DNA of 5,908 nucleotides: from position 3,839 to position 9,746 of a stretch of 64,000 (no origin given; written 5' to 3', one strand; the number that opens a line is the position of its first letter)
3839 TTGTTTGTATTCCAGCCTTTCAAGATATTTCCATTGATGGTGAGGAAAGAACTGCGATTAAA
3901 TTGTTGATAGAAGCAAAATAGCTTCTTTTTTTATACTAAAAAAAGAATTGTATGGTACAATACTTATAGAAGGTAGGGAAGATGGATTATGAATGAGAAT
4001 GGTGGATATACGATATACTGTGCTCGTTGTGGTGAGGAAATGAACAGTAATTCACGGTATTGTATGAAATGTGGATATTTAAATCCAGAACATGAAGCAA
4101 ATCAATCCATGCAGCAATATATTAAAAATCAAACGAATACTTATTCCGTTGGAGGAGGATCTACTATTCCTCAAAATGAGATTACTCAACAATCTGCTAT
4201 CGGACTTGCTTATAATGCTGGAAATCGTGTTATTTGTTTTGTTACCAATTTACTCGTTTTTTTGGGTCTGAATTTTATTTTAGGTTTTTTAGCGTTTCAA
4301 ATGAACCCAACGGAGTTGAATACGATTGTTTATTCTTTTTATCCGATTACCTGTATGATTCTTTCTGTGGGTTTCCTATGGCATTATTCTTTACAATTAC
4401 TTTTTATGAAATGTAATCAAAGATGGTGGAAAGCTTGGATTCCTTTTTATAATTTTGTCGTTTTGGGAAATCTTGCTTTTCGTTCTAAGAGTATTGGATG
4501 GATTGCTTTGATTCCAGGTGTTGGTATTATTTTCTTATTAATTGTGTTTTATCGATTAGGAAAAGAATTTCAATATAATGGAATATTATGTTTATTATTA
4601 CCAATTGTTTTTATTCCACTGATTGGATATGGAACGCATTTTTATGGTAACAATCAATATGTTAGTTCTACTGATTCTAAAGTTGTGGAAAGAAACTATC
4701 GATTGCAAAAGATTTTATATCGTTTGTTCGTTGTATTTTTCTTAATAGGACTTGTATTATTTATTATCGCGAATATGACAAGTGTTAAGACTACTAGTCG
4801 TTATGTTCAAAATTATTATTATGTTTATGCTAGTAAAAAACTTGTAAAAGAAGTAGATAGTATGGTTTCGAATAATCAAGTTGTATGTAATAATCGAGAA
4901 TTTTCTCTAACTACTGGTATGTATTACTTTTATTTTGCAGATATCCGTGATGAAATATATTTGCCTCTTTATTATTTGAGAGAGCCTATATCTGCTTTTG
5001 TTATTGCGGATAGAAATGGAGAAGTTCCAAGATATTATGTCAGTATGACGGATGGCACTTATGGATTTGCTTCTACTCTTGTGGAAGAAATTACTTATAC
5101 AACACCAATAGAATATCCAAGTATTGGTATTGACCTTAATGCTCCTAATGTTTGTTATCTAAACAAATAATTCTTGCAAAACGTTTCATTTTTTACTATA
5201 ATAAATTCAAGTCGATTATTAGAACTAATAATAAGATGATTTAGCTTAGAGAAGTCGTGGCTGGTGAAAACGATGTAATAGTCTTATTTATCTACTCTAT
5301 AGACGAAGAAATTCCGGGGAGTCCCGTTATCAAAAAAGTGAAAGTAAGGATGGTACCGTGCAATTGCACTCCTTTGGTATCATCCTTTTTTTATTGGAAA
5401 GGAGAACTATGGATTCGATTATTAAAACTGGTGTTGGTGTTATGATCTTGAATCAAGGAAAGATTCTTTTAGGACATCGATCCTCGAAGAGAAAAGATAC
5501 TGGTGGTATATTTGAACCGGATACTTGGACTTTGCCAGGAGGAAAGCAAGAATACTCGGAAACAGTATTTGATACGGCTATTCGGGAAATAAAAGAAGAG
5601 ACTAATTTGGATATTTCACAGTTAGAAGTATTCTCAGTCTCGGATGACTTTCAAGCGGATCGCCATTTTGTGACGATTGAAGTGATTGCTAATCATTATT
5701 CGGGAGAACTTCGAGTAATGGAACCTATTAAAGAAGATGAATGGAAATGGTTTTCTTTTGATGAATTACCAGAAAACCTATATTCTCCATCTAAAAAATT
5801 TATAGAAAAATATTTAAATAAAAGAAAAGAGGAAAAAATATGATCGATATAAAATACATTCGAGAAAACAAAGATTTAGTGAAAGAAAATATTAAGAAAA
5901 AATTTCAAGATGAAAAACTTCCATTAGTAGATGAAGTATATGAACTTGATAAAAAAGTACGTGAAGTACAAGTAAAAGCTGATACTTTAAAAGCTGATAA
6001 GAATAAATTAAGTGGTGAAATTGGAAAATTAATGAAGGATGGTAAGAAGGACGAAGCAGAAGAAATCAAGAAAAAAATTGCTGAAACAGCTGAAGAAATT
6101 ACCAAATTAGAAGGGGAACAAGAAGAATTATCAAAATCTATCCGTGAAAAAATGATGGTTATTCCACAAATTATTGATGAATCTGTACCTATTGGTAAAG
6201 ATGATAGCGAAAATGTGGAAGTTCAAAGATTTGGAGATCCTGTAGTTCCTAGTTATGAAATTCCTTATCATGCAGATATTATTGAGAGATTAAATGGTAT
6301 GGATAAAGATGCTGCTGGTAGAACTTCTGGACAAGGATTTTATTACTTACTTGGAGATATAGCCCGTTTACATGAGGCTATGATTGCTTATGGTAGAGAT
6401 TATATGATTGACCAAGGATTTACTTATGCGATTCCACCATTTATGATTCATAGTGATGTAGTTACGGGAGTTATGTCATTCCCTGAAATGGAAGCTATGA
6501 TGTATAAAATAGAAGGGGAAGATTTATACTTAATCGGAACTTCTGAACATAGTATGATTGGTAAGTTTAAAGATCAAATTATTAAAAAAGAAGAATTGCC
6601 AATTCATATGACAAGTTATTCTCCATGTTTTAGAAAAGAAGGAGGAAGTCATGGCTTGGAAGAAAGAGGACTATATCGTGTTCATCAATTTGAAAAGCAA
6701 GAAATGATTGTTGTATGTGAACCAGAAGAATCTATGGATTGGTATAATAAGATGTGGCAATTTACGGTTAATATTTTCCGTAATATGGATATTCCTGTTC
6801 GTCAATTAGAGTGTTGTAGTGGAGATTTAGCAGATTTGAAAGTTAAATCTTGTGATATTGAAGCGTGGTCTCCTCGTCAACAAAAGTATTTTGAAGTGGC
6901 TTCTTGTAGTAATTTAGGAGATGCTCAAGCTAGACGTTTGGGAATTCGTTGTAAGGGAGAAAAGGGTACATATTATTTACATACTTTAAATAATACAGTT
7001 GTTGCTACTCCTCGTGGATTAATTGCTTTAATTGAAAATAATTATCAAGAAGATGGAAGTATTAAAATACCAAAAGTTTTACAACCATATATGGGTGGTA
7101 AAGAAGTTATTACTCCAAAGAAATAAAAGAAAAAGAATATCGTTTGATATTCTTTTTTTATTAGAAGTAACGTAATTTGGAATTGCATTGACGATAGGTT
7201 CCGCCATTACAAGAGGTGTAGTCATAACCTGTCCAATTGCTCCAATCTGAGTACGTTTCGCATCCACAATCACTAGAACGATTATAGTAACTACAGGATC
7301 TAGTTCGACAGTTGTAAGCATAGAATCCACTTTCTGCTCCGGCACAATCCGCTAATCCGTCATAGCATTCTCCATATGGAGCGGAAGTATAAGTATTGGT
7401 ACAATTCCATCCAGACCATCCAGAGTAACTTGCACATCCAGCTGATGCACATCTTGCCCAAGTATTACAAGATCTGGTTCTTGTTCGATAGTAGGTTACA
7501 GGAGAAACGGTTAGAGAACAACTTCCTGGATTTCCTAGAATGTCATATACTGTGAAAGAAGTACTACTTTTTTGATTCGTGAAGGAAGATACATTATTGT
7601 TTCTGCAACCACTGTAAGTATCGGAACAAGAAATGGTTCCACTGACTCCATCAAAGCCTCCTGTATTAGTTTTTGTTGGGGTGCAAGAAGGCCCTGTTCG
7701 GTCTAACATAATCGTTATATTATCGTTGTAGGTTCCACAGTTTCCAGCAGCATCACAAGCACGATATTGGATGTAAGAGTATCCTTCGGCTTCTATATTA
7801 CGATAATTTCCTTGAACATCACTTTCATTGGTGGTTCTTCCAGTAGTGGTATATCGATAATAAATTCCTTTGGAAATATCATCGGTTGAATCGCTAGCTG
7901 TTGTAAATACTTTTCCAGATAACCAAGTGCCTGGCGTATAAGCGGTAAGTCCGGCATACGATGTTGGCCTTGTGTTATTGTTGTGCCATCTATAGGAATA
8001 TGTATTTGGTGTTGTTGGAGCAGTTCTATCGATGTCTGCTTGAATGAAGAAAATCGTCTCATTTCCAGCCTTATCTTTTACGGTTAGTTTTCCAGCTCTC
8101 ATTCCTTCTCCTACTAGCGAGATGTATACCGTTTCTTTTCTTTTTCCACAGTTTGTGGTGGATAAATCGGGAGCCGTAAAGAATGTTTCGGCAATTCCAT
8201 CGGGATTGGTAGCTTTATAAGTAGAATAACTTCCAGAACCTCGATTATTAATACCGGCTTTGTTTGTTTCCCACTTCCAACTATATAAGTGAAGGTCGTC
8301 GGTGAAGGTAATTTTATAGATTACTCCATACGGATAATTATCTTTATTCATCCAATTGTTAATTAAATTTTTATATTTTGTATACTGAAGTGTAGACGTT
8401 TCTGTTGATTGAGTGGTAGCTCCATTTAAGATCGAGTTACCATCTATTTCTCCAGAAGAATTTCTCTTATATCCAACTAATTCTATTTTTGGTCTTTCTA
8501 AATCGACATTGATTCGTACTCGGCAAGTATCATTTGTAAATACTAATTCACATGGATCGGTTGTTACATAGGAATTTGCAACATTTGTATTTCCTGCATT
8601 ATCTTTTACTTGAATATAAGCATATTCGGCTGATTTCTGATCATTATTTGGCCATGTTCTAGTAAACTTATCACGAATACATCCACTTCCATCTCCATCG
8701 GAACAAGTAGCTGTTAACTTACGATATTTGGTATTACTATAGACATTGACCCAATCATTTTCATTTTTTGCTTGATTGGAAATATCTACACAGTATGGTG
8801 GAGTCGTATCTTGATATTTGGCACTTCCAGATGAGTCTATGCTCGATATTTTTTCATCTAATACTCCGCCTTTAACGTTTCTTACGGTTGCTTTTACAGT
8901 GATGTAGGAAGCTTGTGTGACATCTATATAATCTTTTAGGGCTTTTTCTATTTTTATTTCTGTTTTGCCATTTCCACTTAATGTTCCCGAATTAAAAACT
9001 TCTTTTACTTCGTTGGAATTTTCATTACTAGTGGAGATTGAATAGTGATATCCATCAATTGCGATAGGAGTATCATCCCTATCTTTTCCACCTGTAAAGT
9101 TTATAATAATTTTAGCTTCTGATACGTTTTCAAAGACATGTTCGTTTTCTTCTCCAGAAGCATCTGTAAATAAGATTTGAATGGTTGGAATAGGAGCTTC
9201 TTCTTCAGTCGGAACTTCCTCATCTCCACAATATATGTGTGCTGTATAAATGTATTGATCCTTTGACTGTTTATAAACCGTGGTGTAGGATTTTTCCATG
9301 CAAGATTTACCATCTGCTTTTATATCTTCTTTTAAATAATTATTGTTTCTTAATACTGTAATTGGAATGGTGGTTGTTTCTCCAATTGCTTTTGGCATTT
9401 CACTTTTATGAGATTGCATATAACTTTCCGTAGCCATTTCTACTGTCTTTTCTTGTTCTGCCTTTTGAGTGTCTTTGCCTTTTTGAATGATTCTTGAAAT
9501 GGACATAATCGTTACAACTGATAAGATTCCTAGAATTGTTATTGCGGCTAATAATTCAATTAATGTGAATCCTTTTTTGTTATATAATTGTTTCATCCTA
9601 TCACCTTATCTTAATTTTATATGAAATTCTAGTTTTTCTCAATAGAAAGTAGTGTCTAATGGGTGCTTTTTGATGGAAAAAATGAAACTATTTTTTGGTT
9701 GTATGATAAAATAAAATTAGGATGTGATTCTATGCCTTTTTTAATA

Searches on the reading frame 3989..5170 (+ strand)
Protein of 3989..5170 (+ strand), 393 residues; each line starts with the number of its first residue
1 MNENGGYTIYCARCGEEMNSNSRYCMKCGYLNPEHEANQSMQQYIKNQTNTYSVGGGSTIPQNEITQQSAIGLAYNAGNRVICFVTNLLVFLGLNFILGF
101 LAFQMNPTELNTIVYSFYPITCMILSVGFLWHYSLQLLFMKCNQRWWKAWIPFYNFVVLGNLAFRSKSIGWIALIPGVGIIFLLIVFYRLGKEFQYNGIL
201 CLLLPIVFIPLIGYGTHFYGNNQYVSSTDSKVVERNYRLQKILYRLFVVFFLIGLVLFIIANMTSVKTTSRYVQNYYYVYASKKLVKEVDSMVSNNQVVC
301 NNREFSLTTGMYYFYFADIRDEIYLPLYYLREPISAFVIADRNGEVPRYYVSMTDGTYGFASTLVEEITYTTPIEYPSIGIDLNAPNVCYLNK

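Call 3: search_protein_families(library=pfam, proteins=[window:3989-5170:+], max_evalue=0.1)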
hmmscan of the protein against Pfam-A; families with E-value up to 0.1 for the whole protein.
window:3989-5170:+ (393 aa): 6 families
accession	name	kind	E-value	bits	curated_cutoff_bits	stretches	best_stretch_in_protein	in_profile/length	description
PF18936.5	DUF5684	-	2.9e-11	44.3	27.4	1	147-219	1-79/81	Family of unknown function (DUF5684)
PF13240.11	Zn_Ribbon_1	-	7.8e-06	26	25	1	10-30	1-21/23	zinc-ribbon domain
PF12773.13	DZR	-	0.0044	17.6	27.3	1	11-29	27-45/45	Double zinc ribbon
PF17032.10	Zn_ribbon_15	-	0.015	16.5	28.9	1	9-29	53-73/73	zinc-ribbon family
PF01907.25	Ribosomal_L37e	-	0.066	13.7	27.6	0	9-32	16-39/53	Ribosomal protein L37e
PF18912.6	DZR_2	-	0.082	13.2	27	0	10-34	23-48/56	Double zinc ribbon domain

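Call 4: search_protein_families(library=ncbifam, proteins=[window:3989-5170:+], max_evalue=0.1)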
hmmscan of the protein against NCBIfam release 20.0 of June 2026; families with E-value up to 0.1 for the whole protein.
window:3989-5170:+ (393 aa): 1 family
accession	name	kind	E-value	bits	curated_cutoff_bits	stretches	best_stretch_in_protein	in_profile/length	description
NF003214.0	PRK04179.1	equivalog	0.0047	16.8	71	1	8-33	17-43/62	50S ribosomal protein L37e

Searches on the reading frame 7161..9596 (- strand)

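Call 3: search_protein_families(library=pfam, proteins=[window:7161-9596:-], max_evalue=0.1)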
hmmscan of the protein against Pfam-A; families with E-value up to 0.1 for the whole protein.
window:7161-9596:- (811 aa): 1 family
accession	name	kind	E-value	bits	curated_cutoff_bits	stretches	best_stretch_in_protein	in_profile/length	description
PF07963.17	N_methyl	-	2e-07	30.7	21.2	1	6-28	3-25/27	Prokaryotic N-terminal methylation motif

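Call 4: search_protein_families(library=ncbifam, proteins=[window:7161-9596:-], max_evalue=0.1)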
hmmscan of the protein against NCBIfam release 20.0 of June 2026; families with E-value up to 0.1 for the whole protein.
window:7161-9596:- (811 aa): 15 families
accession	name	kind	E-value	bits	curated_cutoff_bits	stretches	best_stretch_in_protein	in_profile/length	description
TIGR02532.1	IV_pilin_GFxxxE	domain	2.6e-07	30.2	16.3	1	7-29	1-23/24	prepilin-type N-terminal cleavage/methylation domain-containing protein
NF041013.1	T4P_ComGE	equivalog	2.5e-06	27.5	49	1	6-64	2-61/83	competence type IV pilus minor pilin ComGE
NF007862.0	PRK10574.1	equivalog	5.6e-05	23.3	138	1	6-43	3-40/145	prepilin peptidase-dependent pilin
NF040999.1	pilin_ComGC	equivalog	0.00042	20.5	75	1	7-65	1-59/84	competence type IV pilus major pilin ComGC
TIGR01710.1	typeII_sec_gspG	equivalog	0.00046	20.2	88.85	1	8-60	1-53/134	type II secretion system major pseudopilin GspG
NF007800.0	PRK10506.1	equivalog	0.00079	19.3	158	1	4-50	5-51/163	prepilin peptidase-dependent protein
NF041775.1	typeIV_PilA_Myxo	equivalog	0.0012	18.9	400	1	7-61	10-64/214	type IV pilin protein PilA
NF041002.1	pilin_ComGF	equivalog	0.0015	18.8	80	1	7-61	1-54/139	competence type IV pilus minor pilin ComGF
TIGR01711.1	gspJ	equivalog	0.0017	18.2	64.85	1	8-48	1-41/192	type II secretion system minor pseudopilin GspJ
TIGR01707.1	gspI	equivalog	0.0021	18.5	44.35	1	9-76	1-66/101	type II secretion system minor pseudopilin GspI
TIGR01708.2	typeII_sec_gspH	equivalog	0.0071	16.3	80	1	8-47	2-41/169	type II secretion system minor pseudopilin GspH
NF038303.1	EPS_HpsB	equivalog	0.016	15.2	150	1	7-126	2-114/211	hormogonium polysaccharide secretion pseudopilin HpsB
TIGR02599.1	TIGR02599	subfamily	0.019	14.2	256.5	1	9-56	1-49/361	Verru_Chthon cassette protein C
TIGR02523.1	type_IV_pilV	equivalog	0.056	13.9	52.2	0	8-85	2-75/139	type IV pilus modification protein PilV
TIGR04390.1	OMP_YaiO_dom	domain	0.059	13.3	32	0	534-598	104-167/230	YaiO family outer membrane beta-barrel protein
